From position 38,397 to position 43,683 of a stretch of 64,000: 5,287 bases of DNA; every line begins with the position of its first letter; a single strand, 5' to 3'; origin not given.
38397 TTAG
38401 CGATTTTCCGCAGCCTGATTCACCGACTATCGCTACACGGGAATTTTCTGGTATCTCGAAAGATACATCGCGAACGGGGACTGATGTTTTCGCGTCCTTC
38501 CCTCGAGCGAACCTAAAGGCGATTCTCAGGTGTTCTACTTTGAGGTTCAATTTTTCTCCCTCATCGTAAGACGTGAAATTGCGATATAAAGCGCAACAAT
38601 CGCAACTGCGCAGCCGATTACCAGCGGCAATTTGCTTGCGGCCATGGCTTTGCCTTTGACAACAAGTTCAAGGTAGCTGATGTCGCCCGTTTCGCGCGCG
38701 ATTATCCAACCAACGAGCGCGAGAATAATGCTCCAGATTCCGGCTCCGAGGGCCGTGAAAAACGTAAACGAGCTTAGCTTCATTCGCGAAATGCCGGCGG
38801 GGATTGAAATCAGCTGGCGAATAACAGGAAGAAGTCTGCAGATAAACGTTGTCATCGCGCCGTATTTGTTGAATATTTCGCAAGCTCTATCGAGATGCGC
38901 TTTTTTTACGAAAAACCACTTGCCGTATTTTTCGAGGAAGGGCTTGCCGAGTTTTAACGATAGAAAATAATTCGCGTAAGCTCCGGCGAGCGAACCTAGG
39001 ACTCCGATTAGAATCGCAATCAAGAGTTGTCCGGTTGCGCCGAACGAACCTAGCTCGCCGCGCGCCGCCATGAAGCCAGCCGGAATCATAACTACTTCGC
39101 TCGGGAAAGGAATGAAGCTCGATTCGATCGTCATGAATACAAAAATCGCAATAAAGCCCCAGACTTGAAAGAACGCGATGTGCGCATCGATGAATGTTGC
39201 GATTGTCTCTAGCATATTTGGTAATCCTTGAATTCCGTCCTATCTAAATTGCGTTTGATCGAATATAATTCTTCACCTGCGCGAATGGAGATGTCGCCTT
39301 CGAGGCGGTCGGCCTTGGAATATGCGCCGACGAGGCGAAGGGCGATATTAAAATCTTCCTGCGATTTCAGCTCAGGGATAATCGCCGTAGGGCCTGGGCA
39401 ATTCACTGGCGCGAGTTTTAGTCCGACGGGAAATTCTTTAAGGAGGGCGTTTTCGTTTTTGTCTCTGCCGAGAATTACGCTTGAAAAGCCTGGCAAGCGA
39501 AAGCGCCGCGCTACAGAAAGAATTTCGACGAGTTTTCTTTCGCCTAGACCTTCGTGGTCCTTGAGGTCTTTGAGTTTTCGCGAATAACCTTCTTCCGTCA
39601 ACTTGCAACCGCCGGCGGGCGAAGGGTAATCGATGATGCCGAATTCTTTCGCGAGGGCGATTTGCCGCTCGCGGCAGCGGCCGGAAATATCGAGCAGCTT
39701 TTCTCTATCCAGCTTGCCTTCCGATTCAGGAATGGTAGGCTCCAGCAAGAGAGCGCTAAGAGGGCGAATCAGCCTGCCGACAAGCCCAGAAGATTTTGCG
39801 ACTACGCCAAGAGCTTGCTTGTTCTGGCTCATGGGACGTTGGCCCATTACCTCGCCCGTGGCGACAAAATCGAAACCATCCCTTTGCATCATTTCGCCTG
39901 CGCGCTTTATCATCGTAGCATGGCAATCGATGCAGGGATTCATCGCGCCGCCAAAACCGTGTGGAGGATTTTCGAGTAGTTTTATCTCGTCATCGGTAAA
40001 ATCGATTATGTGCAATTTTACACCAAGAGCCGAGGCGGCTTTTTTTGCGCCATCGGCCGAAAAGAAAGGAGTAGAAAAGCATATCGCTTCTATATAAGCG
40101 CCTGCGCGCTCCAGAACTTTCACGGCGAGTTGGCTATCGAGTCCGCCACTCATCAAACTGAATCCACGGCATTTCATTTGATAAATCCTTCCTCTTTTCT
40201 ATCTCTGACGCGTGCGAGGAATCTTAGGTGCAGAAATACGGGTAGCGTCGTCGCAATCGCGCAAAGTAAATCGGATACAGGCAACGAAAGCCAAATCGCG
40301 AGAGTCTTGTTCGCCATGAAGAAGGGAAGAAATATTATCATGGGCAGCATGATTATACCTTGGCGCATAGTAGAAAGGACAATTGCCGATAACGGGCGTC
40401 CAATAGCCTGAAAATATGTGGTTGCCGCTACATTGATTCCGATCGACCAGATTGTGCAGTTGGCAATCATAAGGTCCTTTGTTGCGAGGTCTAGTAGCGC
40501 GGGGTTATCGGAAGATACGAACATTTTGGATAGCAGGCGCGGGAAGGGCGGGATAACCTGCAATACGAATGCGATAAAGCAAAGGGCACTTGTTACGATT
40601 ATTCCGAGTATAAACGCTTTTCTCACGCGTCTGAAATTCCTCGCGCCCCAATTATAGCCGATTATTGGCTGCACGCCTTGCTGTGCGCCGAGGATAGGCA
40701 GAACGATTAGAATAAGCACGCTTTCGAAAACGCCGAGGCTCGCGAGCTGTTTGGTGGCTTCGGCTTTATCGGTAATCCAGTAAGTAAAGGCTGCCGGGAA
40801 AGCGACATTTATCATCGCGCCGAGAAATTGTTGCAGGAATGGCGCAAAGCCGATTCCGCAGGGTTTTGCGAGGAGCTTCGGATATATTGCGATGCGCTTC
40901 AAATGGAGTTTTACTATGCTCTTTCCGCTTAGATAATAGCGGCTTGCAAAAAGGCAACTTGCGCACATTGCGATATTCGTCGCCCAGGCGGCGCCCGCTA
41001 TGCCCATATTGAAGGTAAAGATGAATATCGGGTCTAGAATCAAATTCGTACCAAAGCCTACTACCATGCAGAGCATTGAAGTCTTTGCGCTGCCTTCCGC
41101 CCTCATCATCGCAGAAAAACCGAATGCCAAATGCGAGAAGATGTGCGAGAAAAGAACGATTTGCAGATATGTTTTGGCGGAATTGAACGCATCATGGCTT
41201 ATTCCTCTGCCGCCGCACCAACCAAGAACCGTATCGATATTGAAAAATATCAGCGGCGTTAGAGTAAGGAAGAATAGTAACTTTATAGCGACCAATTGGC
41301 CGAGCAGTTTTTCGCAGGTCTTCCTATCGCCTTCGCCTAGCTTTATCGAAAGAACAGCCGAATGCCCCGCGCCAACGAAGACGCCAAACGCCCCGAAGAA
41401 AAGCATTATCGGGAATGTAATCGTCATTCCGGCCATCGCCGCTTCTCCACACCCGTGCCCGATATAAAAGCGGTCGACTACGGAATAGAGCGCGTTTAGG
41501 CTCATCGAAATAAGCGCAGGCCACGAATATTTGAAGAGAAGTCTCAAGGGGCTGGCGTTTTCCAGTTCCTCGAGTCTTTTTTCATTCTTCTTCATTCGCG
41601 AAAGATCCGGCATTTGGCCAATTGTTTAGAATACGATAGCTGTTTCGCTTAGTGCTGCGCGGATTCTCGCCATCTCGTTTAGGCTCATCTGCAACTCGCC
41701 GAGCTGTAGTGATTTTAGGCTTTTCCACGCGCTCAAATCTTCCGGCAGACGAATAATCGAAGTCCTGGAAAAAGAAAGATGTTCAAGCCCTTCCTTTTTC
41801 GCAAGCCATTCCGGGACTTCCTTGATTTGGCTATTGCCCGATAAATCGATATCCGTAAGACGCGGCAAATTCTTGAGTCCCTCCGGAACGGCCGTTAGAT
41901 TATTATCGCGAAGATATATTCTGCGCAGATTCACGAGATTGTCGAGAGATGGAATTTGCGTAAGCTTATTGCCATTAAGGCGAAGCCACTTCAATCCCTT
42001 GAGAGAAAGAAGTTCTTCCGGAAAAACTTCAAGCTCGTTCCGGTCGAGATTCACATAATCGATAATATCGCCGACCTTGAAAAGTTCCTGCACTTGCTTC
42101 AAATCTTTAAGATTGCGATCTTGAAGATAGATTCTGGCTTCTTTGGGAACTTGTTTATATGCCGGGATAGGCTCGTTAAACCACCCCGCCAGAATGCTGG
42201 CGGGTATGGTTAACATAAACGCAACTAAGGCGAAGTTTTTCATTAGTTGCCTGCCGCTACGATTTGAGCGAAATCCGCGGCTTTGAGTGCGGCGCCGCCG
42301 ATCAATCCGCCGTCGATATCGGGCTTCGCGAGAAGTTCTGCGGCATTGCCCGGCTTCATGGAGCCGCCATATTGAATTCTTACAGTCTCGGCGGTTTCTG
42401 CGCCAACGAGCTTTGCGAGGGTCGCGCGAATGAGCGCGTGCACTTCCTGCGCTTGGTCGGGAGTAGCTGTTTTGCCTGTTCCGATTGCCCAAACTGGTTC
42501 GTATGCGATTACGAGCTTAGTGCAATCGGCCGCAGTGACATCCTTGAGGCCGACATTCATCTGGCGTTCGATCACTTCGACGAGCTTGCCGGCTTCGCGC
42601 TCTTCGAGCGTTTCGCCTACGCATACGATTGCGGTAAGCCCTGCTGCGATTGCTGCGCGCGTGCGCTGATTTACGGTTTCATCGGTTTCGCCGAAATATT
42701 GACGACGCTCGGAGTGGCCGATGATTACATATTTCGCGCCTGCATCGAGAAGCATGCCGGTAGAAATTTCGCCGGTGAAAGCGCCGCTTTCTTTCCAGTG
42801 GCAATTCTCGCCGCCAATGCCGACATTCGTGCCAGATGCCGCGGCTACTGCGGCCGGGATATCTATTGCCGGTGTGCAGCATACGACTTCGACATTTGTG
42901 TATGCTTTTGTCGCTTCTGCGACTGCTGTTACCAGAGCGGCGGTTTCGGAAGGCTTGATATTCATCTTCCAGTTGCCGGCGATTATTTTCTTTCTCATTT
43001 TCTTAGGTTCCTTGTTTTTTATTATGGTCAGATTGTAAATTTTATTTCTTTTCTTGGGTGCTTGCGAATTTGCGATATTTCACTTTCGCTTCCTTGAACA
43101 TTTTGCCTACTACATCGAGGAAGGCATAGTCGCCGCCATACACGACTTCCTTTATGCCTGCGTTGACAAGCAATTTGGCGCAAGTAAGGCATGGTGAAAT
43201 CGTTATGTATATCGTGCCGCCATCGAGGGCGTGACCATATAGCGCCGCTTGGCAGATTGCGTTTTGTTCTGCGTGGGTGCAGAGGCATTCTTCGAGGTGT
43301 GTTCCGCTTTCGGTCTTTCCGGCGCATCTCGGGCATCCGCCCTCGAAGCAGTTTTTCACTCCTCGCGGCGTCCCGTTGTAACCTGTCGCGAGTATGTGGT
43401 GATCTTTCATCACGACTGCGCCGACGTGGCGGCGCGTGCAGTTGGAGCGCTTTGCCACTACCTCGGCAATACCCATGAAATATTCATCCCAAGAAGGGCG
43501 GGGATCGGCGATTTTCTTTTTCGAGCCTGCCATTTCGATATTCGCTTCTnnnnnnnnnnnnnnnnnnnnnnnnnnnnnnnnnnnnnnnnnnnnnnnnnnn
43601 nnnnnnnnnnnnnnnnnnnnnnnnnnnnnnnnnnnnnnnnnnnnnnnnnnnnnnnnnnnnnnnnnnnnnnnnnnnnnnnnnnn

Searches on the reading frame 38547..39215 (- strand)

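Call 81: search_protein_families(library=pfam, proteins=[window:38547-39215:-], max_evalue=0.00001)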
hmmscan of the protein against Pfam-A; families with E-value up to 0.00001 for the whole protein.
window:38547-39215:- (222 aa): 1 family
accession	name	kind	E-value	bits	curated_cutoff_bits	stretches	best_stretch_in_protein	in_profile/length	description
PF09335.16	VTT_dom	-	1.7e-19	70.9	33.9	1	37-170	1-122/123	VTT domain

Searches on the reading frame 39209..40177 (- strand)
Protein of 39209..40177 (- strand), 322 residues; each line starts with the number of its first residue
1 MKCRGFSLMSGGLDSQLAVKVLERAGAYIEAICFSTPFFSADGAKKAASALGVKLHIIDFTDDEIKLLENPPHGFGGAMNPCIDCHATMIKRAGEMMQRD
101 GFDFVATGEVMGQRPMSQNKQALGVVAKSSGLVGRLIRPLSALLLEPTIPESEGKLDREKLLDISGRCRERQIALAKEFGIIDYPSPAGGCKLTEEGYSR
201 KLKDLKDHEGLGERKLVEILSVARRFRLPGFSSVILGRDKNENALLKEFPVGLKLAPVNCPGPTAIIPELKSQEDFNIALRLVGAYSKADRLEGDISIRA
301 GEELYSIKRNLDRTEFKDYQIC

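Call 81: search_protein_families(library=pfam, proteins=[window:39209-40177:-], max_evalue=0.00001)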
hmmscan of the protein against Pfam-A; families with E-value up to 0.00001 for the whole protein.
window:39209-40177:- (322 aa): 2 families
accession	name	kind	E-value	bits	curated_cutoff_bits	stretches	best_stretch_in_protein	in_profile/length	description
PF18297.6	NFACT-R_2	-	6.3e-09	36.4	26.9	1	224-309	2-88/104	NFACT protein RNA binding domain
PF02568.20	ThiI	-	2.7e-06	27.6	20.5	1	4-140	5-144/197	Thiamine biosynthesis protein (ThiI)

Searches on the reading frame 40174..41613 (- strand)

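Call 81: search_protein_families(library=pfam, proteins=[window:40174-41613:-], max_evalue=0.00001)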
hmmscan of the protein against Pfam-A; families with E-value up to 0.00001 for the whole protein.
window:40174-41613:- (479 aa): 1 family
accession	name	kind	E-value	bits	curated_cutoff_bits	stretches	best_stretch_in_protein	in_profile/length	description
PF01554.23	MatE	-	4.3e-33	114.7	24.9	2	32-196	1-161/161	MatE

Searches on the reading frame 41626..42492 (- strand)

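Call 81: search_protein_families(library=pfam, proteins=[window:41626-42492:-], max_evalue=0.00001)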
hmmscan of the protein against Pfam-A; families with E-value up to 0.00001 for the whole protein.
window:41626-42492:- (288 aa): 4 families
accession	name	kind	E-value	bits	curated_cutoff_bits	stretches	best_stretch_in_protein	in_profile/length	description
PF13855.12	LRR_8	-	1.6e-14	53.8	27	2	146-199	5-61/61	Leucine rich repeat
PF12799.13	LRR_4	-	2.3e-14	53.5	27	2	188-227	2-40/44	Leucine Rich repeats (2 copies)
PF00560.39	LRR_1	-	6e-09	34.7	20.6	0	188-209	1-23/23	Leucine Rich Repeat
PF23598.1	LRR_14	-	9.6e-09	34.9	40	1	182-268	42-125/353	Leucine-rich repeat region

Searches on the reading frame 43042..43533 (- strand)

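Call 81: search_protein_families(library=pfam, proteins=[window:43042-43533:-], max_evalue=0.00001)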
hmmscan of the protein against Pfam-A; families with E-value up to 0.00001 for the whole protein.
window:43042-43533:- (163 aa): 2 families
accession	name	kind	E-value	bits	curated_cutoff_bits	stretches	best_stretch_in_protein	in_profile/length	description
PF00383.29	dCMP_cyt_deam_1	-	5.9e-27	94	25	1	14-133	2-101/102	Cytidine and deoxycytidylate deaminase zinc-binding region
PF14437.12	MafB19-deam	-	1.5e-22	80.4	27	1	14-152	2-119/142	MafB19-like deaminase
